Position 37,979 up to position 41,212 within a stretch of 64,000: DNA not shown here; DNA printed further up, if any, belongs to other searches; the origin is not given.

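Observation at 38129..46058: Dockerin-tagged GH57 + GH13 + FG-GAP trio: a candidate surface 'amylosome-like' alpha-glucan-degrading assembly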

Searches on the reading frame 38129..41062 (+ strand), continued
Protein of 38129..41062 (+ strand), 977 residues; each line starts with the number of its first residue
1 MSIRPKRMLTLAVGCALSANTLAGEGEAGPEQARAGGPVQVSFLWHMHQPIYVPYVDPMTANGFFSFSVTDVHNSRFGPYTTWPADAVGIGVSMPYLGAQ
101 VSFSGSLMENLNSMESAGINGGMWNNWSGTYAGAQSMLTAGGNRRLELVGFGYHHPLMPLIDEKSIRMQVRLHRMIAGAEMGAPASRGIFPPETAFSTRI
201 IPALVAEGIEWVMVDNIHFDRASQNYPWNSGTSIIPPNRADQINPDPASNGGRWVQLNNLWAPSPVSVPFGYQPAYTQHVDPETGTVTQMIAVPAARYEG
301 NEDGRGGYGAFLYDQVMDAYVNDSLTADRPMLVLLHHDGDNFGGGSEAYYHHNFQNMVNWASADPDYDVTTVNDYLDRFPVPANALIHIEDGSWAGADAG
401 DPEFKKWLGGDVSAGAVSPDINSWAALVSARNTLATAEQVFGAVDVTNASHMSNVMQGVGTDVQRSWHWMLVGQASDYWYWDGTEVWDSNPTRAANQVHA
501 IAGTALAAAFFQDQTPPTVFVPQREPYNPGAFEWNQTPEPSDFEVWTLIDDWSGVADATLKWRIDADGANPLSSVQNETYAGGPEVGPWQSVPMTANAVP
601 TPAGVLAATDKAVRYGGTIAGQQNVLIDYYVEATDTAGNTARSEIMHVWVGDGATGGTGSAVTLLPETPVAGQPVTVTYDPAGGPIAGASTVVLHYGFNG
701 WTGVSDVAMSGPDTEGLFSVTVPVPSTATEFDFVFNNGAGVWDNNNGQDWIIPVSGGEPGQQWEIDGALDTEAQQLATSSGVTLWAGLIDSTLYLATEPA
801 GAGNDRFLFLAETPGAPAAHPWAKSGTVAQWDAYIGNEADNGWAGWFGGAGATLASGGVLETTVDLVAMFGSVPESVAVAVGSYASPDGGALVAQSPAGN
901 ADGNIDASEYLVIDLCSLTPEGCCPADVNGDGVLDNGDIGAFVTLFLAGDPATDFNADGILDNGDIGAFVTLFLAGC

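Call 18: find_encoding_contigs(protein=P0004, flank=10000, max_places=2)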
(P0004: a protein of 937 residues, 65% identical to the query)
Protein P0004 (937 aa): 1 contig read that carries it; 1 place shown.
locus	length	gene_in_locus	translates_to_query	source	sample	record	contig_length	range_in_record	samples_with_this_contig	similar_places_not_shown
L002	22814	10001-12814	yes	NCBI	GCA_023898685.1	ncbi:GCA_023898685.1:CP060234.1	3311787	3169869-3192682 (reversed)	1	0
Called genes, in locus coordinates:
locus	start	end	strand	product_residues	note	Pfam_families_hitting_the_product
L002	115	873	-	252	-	PF06990:Gal-3-0_sulfotr (faint), PF03567:Sulfotransfer_2 (weak)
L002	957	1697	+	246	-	-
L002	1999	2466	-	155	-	PF22769:DCD, PF00692:dUTPase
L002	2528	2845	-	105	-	-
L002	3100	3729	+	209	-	PF14520:HHH_5, PF07499:RuvA_C (weak)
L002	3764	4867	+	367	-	PF00483:NTP_transferase, PF22640:ManC_GMP_beta-helix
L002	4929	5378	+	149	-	PF03652:RuvX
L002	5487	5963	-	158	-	-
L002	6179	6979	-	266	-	PF00795:CN_hydrolase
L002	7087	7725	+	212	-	PF02545:Maf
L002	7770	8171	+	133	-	-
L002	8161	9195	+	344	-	PF02606:LpxK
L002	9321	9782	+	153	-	PF02082:Rrf2, PF12802:MarR_2 (weak)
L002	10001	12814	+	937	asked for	PF03065:Glyco_hydro_57, PF16760:CBM53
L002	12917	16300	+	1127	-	-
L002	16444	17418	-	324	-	-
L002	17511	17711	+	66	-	PF02597:ThiS, PF02824:TGS (faint)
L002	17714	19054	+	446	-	PF00994:MoCF_biosynth, PF18146:CinA_KH, PF02464:CinA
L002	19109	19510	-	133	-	PF07366:SnoaL, PF12680:SnoaL_2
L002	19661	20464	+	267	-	-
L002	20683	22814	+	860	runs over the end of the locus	PF12895:ANAPC3 (faint), PF13432:TPR_16 (faint), PF14559:TPR_19 (faint), PF00515:TPR_1 (faint), PF07719:TPR_2 (faint), PF13181:TPR_8 (faint), PF13485:Peptidase_MA_2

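Call 26: search_solved_structures(query=window:38129-41059:+, max_evalue=0.01, show_alignments=1)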
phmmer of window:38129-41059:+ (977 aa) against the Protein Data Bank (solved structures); distinct sequences matched with E-value up to 0.01: 3.
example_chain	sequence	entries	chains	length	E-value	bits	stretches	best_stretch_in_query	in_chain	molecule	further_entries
2c3v_A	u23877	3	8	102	9.7e-06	27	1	694-751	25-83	ALPHA-AMYLASE G-6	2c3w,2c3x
2lab_A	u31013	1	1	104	0.00098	20.4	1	691-754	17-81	Beta/alpha-amylase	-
1k1w_A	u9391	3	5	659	0.0014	19.9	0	145-222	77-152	4-ALPHA-GLUCANOTRANSFERASE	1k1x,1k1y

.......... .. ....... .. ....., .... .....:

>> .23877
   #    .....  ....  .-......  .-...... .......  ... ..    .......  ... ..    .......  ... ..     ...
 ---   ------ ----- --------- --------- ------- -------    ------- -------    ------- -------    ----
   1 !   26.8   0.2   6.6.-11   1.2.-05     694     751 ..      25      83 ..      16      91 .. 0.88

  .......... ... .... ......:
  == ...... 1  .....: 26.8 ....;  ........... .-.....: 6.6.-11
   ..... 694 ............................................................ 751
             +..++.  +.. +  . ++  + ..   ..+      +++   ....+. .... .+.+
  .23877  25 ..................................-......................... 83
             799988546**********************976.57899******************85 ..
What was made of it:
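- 40148..40390 (+): CBM25/CBM53 starch-binding module (aa 674-754). The PDB sequence hit is 2c3v, the CBM25 of Bacillus halodurans amylase, at E 1e-5 (call 26).
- On CBM25/CBM53 and CBM48 starch/glycogen-binding modules: The PDB hit to CBM25 2c3v has E 1e-5 (call 26).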

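Call 47: find_encoding_contigs(protein=P0016, flank=8000, max_places=1)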
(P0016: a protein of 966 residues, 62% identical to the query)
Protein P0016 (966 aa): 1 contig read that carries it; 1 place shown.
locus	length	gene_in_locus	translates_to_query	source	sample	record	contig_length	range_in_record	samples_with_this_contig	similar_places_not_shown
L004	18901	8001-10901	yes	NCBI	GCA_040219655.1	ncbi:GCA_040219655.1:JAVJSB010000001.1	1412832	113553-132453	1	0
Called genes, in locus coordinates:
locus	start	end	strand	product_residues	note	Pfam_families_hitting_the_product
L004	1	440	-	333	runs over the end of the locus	-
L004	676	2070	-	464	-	PF01839:FG-GAP, PF13517:FG-GAP_3 (weak)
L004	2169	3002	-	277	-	PF00165:HTH_AraC, PF12833:HTH_18, PF00165:HTH_AraC (weak)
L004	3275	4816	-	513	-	PF13354:Beta-lactamase2 (faint), PF25275:Golvesin_C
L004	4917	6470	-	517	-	PF00890:FAD_binding_2 (faint), PF01134:GIDA (weak), PF01266:DAO (faint), PF03486:HI0933_like (faint), PF07992:Pyr_redox_2, PF12831:FAD_oxidored (weak), PF00070:Pyr_redox, PF02852:Pyr_redox_dim, +2 more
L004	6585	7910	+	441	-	PF14312:FG-GAP_2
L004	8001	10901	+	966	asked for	PF03065:Glyco_hydro_57, PF16760:CBM53 (weak)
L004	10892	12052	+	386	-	PF13449:Phytase-like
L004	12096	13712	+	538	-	PF04371:PAD_porph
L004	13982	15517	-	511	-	PF13231:PMT_2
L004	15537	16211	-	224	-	PF03162:Y_phosphatase2 (weak), PF22741:PTP-NADK, PF22785:Tc-R-P (weak), PF13350:Y_phosphatase3 (weak)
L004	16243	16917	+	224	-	PF21176:RecR_HhH, PF02132:RecR_ZnF (weak), PF13662:Toprim_4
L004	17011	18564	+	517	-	PF00309:Sigma54_AID, PF04963:Sigma54_CBD, PF04552:Sigma54_DBD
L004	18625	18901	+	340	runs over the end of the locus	PF00144:Beta-lactamase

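Call 48: find_encoding_contigs(protein=P0100, flank=8000, max_places=1)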
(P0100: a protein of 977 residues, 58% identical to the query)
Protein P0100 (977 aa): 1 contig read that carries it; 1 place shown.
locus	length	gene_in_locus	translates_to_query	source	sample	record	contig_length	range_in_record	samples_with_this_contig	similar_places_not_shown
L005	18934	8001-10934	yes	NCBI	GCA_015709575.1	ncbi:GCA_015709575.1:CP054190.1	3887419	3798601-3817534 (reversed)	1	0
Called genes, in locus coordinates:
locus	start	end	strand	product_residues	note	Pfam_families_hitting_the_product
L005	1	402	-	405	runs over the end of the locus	PF04551:GcpE, PF26540:GcpE_C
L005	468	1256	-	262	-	PF02463:SMC_N (faint), PF00005:ABC_tran, PF13191:AAA_16 (faint), PF13401:AAA_22 (faint), PF13304:AAA_21 (weak)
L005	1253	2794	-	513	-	PF00919:UPF0004, PF04055:Radical_SAM, PF01938:TRAM (weak)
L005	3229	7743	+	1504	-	PF00526:Dicty_CTDC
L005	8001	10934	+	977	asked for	PF03065:Glyco_hydro_57, PF16760:CBM53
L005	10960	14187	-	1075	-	PF00069:Pkinase, PF07714:PK_Tyr_Ser-Thr, PF25173:Beta-prop_WDR3_1st, PF25174:Beta-prop_THOC3, PF25175:Beta-prop_WDR5, PF23381:Beta-prop_IFT122_1st, PF23414:Beta-prop_EML_2, PF24814:WD40_Prp19, +58 more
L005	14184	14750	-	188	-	PF07638:Sigma70_ECF, PF08281:Sigma70_r4_2 (weak), PF04545:Sigma70_r4 (weak)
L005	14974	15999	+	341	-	-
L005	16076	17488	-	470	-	PF00772:DnaB, PF13481:AAA_25, PF03796:DnaB_C, PF06745:ATPase (weak)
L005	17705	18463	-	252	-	PF04079:SMC_ScpB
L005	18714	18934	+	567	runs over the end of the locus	PF00133:tRNA-synt_1, PF09334:tRNA-synt_1g, PF19303:Anticodon_3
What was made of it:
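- On Operon or conserved gene cluster GH57-GH13-FG-GAP: It is absent in L002, L004 and L005 (calls 18, 47, 48).
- GH57 and GH13 are unlinked in other Phycisphaerae (calls 18, 47, 48).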

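Call 79: predict_structure(alignment_id=A5)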
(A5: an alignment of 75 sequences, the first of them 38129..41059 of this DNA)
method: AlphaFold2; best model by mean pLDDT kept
length: 977 residues; sequences in the alignment: 75
mean_pLDDT: 86.8   pTM: 0.68
mean pLDDT of the five models: 86.8, 85.8, 84.8, 84.6, 84.4
residues with pLDDT >= 90: 570; 70-90: 297; 50-70: 59; < 50: 51
segments of 3 or more residues with pLDDT < 50: 1-34, 299-308, 656-659
pLDDT, mean of each block of 10 residues (from residue 1): 32 41 42 64 88 92 88 85 87 92 93 89 90 94 93 93 97 95 93 89 97 90 82 77 89 73 75 95 97 75 43 67 79 78 62 79 88 96 93 64 74 87 96 98 97 98 98 90 79 98 97 97 91 83 97 98 92 92 95 97 94 98 96 98 96 59 84 91 87 93 90 87 89 94 85 74 88 94 94 95 96 95 94 95 85 87 90 91 96 94 94 89 79 84 94 90 93 81
secondary structure, 60 per line:
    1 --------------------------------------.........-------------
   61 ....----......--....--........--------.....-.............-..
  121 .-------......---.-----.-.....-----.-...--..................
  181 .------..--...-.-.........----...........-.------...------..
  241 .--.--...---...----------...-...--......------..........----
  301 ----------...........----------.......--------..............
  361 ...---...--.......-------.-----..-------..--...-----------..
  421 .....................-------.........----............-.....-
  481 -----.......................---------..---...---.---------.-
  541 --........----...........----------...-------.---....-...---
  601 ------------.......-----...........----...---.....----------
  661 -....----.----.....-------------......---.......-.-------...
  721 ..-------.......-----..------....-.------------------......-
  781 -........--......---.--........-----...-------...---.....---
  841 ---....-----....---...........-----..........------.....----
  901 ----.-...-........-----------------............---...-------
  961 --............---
elements in order (helices of 4 or more, strands of 3 or more residues): E39-47 H61-64 H69-74 H77-80 H83-90 E99-103 H105-117 H129-134 E146-150 H163-181 H198-206 E211-215 H216-221 E253-255 E266-268 E275-280 E287-296 H311-321 E332-338 H347-363 E367-369 H372-378 H419-441 H449-457 H462-473 H476-479 H486-508 E523-525 E543-550 E555-565 E590-593 E595-597 E613-619 E625-635 E640-642 E646-650 E662-665 E675-679 E693-698 E702-708 E718-722 E730-736 E750-753 E774-779 E782-789 E792-797 E804-811 E817-819 E827-829 E833-837 E844-847 E853-856 E860-865 H866-870 E876-885 E892-896 E911-914 H915-918 H936-947 H963-974
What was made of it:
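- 38129..41062 (+): GH57 alpha-glucan enzyme gene (977 aa). Layout: signal-peptide-like N-terminus, GH57 catalytic domain, beta-sandwich domains, CBM25/53, a further beta-sandwich, then the GC-type dockerin. The AF2 model has pLDDT 86.8 (call 79).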

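Call 81: fold_search(model_id=the predicted structure, library=pdb)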
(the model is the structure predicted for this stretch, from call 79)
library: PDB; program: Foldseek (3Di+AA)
matches with E <= 10: 1588; with E <= 0.001: 139
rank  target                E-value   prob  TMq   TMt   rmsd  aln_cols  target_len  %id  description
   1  1k1x_A                4.2e-15  1.00  0.29  0.43  23.4       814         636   12  Crystal structure of 4-alpha-glucanotransferase from thermococcus litoralis (released 2003-06-17)
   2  1k1w                  3.1e-13  1.00  0.27  0.41  25.1       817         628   12  Crystal structure of 4-alpha-glucanotransferase from thermococcus litoralis (released 2003-06-17)
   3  1k1x_B                3.4e-13  1.00  0.29  0.42  24.1       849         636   11  Crystal structure of 4-alpha-glucanotransferase from thermococcus litoralis (released 2003-06-17)
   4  7e1y_A                7.7e-13  1.00  0.32  0.55  16.5       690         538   13  Staphylothermus marinus amylopullulanase -SmApu (released 2022-02-09)
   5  6rrn                  8.8e-10  1.00  0.27  0.27  25.5      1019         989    8  GOLGI ALPHA-MANNOSIDASE II in complex with pentyl 2,5-dideoxy-2,5-imino-D-talo-hexonamide (released 2020-07-08)
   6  9ftq                  9.7e-10  1.00  0.24  0.23  27.3      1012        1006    9  Drosophila golgi alpha-mannosidase II (dGMII) in complex with swainsonine-configured alkyl indolizidine (released 2024-10-09)
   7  2b5d                  1.3e-09  1.00  0.27  0.47  13.8       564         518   11  Crystal structure of the novel alpha-amylase AmyC from Thermotoga maritima (released 2006-03-07)
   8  2f1a                  1.3e-09  1.00  0.27  0.26  25.6      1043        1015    9  GOLGI ALPHA-MANNOSIDASE II COMPLEX WITH (2R,3R,4S)-2-({[(1S)-2-hydroxy-1-phenylethyl]amino}methyl)pyrrolidine-3,4-diol (released 2006-12-05)
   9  3bup                  1.3e-09  1.00  0.26  0.25  26.5      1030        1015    8  Golgi alpha-mannosidase II D341N acid-base catalyst mutant with bound mannose (released 2008-07-01)
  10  3czn_A                1.5e-09  1.00  0.28  0.27  25.7      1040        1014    8  Golgi alpha-mannosidase II (D204A nucleophile mutant) in complex with GnMan5Gn (released 2008-06-24)
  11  6rqz                  1.8e-09  1.00  0.27  0.26  25.3      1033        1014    8  GOLGI ALPHA-MANNOSIDASE II complex with Manno-epi-cyclophellitol aziridine (released 2020-07-08)
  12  1hty                  2.1e-09  1.00  0.28  0.27  25.9      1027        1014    8  GOLGI ALPHA-MANNOSIDASE II (released 2002-01-02)
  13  6rpc                  2.1e-09  1.00  0.27  0.26  25.4      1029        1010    9  GOLGI ALPHA-MANNOSIDASE II (released 2020-07-08)
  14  1qwu                  2.1e-09  1.00  0.28  0.27  26.5      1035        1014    8  Golgi alpha-mannosidase II D341N mutant complex with 5-F-guloside (released 2003-10-07)
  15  6rrh                  2.8e-09  1.00  0.27  0.27  25.9      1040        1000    8  GOLGI ALPHA-MANNOSIDASE II (released 2020-07-08)
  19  3p0b                  3.3e-09  1.00  0.29  0.52   8.6       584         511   11  Thermus thermophilus family GH57 branching enzyme: crystal structure, mechanism of action and products formed (released 2010-10-20)
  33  9jlq_D                1.8e-08  1.00  0.27  0.51   7.8       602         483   11  Crystal structure of GH57 family amylopullulanase from Aquifex aeolicus wild type apo (released 2025-06-04)
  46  9jlq_C                1.9e-07  1.00  0.26  0.49  11.4       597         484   10  Crystal structure of GH57 family amylopullulanase from Aquifex aeolicus wild type apo (released 2025-06-04)
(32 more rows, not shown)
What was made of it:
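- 38129..41062 (+): Its top Foldseek hits are solved GH57 enzymes: 1k1x at E 4e-15, 7e1y at 8e-13, plus 2b5d, 3p0b and 9jlq (call 81).
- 38240..39658 (+): GH57 catalytic region (about aa 38-510) holding the candidate nucleophile E193 and acid/base D338. The fold matches are in call 81.
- On Glycoside hydrolase family 57: The top structural matches are GH57 structures, led by 1k1x at E 4e-15 (call 81).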
